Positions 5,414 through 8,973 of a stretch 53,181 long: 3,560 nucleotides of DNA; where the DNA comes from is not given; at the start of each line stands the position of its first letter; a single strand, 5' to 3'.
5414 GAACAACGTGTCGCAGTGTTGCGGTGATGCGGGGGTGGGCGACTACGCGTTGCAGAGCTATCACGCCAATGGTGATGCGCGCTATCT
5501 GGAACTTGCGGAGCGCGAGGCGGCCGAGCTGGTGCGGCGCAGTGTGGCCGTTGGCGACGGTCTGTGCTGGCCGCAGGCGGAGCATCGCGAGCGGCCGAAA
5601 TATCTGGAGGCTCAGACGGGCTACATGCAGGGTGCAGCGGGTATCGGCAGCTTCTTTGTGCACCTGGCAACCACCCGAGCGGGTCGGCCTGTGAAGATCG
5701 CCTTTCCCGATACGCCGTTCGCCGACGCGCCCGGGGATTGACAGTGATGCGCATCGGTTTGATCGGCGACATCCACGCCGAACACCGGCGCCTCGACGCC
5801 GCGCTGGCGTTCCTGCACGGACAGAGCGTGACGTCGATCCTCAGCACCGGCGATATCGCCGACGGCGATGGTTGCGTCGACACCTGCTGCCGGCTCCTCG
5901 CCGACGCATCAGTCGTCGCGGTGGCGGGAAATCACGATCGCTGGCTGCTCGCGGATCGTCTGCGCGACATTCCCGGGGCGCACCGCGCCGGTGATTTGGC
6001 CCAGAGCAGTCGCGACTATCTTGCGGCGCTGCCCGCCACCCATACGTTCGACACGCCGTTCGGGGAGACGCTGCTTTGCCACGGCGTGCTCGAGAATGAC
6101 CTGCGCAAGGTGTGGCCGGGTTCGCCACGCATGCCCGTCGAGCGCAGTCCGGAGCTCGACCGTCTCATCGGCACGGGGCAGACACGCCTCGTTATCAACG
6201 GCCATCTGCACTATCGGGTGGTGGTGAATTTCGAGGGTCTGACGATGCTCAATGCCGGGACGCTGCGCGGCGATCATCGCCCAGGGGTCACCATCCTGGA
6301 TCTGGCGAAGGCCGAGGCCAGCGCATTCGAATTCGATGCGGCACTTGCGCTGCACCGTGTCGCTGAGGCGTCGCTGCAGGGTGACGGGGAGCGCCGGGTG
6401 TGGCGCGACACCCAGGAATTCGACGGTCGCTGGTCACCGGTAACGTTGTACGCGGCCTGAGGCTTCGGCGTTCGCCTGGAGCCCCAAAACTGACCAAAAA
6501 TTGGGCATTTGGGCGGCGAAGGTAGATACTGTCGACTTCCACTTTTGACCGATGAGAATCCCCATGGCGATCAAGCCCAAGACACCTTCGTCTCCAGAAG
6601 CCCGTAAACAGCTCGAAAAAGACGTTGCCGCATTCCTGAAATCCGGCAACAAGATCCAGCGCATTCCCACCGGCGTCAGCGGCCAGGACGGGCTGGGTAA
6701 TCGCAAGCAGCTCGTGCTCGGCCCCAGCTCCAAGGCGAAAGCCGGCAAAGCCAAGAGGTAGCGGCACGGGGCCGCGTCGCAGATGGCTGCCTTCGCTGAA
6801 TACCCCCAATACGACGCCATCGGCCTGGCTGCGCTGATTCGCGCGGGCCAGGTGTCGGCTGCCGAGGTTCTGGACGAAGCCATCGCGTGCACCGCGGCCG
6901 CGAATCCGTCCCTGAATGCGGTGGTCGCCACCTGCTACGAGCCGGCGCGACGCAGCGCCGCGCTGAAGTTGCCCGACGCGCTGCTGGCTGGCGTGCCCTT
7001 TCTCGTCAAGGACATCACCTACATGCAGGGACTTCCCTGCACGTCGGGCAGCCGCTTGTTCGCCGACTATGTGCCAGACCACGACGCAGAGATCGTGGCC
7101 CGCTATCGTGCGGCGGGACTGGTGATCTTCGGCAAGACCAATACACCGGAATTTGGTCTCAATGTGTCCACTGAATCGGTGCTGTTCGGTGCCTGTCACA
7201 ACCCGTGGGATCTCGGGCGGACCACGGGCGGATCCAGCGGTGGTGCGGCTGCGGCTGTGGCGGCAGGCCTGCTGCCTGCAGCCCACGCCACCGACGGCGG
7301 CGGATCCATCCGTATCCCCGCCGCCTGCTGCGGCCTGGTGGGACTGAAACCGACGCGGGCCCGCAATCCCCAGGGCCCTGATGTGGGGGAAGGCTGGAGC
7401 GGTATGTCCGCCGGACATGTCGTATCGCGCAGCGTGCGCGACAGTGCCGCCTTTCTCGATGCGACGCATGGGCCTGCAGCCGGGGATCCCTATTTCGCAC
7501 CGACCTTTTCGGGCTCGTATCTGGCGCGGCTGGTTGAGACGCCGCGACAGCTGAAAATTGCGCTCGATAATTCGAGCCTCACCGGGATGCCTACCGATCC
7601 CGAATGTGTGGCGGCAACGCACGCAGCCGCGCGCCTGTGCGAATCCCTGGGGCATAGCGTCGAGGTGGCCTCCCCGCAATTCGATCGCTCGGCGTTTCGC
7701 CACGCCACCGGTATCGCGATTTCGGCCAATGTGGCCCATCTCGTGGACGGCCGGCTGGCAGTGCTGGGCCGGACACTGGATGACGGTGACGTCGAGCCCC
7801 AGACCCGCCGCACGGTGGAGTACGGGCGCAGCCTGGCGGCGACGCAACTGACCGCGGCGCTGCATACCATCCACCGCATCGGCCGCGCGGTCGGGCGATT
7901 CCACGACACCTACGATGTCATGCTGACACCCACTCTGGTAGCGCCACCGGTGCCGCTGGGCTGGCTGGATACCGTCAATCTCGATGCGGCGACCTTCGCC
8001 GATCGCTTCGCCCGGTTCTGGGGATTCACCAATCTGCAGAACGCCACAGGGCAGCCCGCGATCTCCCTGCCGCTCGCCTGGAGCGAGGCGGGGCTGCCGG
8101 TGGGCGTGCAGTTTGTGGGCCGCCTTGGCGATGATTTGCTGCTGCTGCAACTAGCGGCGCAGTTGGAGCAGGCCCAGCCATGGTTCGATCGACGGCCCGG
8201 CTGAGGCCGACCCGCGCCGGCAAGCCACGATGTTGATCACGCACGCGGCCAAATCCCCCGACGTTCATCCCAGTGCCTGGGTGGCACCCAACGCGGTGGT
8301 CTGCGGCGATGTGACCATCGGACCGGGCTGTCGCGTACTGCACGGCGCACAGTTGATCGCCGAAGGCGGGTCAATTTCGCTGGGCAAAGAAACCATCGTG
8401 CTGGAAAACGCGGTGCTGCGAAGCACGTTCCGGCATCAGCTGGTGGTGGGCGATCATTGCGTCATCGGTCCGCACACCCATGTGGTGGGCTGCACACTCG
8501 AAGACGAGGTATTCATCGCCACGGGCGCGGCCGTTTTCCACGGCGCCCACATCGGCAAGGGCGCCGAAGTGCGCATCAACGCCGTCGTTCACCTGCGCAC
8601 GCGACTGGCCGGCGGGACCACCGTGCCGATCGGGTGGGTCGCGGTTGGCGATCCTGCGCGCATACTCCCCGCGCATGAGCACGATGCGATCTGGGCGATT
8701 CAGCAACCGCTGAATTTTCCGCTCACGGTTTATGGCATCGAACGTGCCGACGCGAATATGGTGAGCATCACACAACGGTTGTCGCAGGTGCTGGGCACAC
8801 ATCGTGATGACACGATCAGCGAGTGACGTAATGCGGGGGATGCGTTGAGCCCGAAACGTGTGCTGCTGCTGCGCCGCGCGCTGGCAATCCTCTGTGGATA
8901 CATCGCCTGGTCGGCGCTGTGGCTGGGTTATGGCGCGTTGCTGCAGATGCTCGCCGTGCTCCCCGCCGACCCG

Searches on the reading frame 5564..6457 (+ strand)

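Call 26: search_protein_families(library=pfam, proteins=[window:5564-6457:+], max_evalue=0.00001)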
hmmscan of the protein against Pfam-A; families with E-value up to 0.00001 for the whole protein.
window:5564-6457:+ (298 aa): 2 families
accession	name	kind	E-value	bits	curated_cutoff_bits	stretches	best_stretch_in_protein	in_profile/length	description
PF12850.12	Metallophos_2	-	2.8e-16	60.3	27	1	62-247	1-151/154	Calcineurin-like phosphoesterase superfamily domain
PF00149.33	Metallophos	-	5e-11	43.8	21.5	1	62-216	1-189/191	Calcineurin-like phosphoesterase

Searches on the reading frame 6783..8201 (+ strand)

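Call 26: search_protein_families(library=pfam, proteins=[window:6783-8201:+], max_evalue=0.00001)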
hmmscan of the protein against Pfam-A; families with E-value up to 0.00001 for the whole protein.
window:6783-8201:+ (473 aa): 1 family
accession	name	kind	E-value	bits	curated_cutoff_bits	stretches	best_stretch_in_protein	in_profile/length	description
PF01425.27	Amidase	-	1.3e-95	321.5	27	1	28-455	1-445/445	Amidase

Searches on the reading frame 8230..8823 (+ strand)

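Call 26: search_protein_families(library=pfam, proteins=[window:8230-8823:+], max_evalue=0.00001)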
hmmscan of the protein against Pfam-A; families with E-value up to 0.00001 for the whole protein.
window:8230-8823:+ (198 aa): 2 families
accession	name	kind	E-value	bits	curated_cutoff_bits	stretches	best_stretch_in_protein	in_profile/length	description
PF00132.30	Hexapep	-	1.6e-13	50.1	27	1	12-41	4-33/36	Bacterial transferase hexapeptide (six repeats)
PF25084.1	LbH_EIF2B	-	1.3e-07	32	54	0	49-129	22-96/105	EIF2B subunit epsilon LbH domain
